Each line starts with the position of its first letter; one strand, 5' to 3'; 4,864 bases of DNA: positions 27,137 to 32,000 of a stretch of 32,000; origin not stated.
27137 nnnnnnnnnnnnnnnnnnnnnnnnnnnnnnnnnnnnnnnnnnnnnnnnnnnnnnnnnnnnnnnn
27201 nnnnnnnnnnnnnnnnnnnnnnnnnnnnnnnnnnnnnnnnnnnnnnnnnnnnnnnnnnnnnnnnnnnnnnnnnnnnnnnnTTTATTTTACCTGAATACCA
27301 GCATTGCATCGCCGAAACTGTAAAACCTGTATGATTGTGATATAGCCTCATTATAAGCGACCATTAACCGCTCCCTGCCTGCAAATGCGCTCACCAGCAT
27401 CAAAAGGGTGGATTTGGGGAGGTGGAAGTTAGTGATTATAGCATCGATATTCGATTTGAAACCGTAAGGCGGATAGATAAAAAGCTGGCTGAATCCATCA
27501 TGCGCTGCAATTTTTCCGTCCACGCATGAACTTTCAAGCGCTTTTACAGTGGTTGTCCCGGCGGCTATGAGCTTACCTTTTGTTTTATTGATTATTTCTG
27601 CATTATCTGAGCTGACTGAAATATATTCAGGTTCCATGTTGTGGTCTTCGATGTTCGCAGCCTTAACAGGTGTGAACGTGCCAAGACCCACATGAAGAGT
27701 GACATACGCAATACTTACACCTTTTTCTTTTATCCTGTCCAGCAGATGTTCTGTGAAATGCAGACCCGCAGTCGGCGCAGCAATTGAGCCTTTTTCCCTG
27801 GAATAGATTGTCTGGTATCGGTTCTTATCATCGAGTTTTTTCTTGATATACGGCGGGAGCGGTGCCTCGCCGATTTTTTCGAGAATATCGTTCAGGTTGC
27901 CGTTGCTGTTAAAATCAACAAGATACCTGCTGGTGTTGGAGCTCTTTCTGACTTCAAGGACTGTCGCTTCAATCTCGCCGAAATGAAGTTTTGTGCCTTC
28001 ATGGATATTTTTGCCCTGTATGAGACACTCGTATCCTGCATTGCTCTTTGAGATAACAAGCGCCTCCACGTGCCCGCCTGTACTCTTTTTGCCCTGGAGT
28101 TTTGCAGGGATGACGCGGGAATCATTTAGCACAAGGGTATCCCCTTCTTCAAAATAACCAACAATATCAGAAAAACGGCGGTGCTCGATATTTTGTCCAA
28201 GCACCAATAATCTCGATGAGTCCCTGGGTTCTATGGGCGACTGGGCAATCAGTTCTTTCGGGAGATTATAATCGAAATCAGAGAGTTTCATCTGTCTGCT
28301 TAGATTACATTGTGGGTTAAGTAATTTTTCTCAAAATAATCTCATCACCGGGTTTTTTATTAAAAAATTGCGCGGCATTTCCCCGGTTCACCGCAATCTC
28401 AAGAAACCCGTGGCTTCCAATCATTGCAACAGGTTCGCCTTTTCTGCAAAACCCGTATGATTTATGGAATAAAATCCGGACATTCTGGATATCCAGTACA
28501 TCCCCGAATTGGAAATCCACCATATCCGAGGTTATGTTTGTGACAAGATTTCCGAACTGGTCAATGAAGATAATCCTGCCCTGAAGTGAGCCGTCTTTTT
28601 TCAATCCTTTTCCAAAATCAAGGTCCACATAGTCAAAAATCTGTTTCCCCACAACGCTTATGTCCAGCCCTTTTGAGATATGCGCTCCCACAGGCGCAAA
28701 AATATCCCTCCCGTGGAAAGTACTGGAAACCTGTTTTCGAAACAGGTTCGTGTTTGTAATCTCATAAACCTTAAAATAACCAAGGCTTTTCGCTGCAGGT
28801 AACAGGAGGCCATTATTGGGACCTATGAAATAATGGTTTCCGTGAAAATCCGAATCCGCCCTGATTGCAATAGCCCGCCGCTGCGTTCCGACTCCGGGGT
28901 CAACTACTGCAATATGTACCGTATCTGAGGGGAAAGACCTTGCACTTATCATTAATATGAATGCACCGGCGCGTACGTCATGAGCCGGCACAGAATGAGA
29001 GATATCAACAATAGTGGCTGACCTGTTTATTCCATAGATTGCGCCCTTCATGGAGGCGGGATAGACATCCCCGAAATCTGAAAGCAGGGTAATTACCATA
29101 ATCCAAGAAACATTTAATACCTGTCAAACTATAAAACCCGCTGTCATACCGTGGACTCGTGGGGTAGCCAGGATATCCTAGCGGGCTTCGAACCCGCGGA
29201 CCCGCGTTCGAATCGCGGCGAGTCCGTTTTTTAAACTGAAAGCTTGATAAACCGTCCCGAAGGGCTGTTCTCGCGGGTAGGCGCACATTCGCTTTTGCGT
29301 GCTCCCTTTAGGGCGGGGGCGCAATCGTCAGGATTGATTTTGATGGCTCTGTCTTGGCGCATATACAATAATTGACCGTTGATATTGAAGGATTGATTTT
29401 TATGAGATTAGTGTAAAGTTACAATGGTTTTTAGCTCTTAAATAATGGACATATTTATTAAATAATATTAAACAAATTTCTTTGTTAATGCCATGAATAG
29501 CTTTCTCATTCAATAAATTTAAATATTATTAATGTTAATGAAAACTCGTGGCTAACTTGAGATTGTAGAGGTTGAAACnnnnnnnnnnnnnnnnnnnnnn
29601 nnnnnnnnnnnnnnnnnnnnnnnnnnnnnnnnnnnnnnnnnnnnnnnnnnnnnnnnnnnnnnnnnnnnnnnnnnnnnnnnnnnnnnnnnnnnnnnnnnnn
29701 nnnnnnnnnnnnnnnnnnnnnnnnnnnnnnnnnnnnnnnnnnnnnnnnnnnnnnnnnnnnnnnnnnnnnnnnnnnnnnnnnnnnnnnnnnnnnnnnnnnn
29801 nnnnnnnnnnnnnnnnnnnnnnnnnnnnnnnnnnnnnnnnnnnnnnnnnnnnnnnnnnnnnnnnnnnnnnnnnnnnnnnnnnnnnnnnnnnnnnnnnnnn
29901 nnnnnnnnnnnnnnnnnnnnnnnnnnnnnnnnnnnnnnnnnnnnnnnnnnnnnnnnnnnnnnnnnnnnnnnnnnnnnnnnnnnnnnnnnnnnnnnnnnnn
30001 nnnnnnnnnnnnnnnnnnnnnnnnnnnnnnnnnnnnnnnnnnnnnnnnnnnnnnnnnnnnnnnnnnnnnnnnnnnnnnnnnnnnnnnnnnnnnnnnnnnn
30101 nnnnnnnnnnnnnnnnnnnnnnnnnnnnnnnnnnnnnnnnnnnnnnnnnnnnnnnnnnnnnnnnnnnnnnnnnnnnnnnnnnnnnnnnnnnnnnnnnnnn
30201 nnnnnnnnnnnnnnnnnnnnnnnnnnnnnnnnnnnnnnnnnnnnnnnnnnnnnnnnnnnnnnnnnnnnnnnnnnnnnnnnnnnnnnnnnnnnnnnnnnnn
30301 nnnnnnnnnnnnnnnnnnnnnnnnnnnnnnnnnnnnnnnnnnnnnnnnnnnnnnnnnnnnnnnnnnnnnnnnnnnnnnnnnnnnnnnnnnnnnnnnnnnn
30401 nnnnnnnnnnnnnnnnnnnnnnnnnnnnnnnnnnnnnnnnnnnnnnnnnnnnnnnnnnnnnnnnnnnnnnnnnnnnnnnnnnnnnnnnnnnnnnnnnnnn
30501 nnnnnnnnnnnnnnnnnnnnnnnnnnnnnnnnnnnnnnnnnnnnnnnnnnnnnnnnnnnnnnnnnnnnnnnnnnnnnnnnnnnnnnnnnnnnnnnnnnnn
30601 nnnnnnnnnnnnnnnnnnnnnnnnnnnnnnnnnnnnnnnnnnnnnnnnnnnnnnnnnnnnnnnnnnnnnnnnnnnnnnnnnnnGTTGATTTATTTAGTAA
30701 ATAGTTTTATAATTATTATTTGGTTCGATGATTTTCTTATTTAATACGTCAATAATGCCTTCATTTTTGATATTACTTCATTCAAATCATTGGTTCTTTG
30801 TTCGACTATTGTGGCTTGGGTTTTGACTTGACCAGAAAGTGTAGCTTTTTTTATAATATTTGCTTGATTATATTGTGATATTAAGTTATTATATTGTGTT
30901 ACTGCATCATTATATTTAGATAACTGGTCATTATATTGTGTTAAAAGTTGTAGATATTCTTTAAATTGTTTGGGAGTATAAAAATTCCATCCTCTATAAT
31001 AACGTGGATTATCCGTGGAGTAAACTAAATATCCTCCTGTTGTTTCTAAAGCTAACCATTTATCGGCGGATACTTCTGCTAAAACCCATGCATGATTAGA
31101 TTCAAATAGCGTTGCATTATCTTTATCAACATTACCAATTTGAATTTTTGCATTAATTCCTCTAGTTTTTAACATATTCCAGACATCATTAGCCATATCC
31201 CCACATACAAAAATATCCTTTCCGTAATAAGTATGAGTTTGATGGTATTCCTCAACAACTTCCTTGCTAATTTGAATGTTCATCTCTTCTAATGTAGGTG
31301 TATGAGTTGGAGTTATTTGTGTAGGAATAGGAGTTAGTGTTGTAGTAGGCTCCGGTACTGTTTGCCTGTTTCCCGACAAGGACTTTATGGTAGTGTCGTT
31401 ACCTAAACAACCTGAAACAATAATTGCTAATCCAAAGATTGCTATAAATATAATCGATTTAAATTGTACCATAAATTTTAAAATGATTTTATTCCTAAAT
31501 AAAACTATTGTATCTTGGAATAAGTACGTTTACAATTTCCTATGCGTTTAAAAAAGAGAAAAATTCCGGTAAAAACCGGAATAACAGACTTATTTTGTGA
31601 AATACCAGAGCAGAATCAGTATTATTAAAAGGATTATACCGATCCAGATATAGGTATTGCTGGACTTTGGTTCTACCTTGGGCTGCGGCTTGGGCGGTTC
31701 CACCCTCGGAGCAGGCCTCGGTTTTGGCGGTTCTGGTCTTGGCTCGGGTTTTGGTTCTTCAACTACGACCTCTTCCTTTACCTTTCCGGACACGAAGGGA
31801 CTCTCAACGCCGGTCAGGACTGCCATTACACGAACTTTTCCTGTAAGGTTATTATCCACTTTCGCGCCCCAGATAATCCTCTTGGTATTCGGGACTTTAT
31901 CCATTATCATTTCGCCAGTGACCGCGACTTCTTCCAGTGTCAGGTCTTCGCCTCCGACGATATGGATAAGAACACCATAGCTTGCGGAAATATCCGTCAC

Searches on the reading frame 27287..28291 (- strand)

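Call 9: search_protein_families(library=pfam, proteins=[window:27287-28291:-], max_evalue=0.001)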
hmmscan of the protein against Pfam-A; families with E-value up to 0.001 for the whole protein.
window:27287-28291:- (334 aa): 1 family
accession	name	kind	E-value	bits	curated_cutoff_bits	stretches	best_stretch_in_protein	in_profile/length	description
PF02547.20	Queuosine_synth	-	2.1e-123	412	25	1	3-332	1-322/322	Queuosine biosynthesis protein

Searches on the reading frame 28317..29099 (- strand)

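Call 9: search_protein_families(library=pfam, proteins=[window:28317-29099:-], max_evalue=0.001)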
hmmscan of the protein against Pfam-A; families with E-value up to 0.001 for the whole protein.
window:28317-29099:- (260 aa): 2 families
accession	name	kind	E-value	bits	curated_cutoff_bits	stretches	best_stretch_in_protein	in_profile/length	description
PF01887.21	SAM_HAT_N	-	1.2e-51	174.7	26.3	1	3-151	1-145/145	SAM hydroxide adenosyltransferase N-terminal domain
PF20257.3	SAM_HAT_C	-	2.8e-24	85.7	25.5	1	174-254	1-83/84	SAM hydroxide adenosyltransferase C-terminal domain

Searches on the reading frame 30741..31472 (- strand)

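Call 31: search_protein_families(library=pfam, proteins=[window:30741-31472:-], max_evalue=0.01)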
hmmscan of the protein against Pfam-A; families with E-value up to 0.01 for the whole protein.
window:30741-31472:- (243 aa): 1 family
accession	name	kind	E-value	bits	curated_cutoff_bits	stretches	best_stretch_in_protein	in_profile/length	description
PF01841.26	Transglut_core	-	0.0016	19.2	23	1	89-143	53-107/108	Transglutaminase-like superfamily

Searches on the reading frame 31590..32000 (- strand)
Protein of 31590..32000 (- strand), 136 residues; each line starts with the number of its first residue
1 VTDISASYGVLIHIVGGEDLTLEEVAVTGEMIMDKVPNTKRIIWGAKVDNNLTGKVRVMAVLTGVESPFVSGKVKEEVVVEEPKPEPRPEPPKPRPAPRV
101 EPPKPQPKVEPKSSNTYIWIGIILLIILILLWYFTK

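Call 31: search_protein_families(library=pfam, proteins=[window:31590-32000:-], max_evalue=0.01)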
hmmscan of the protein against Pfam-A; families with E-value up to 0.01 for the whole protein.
window:31590-32000:- (136 aa): 1 family
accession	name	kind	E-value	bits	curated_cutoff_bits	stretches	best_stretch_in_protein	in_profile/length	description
PF12327.13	FtsZ_C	-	4e-16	59.5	27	1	2-66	31-95/95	FtsZ family, C-terminal domain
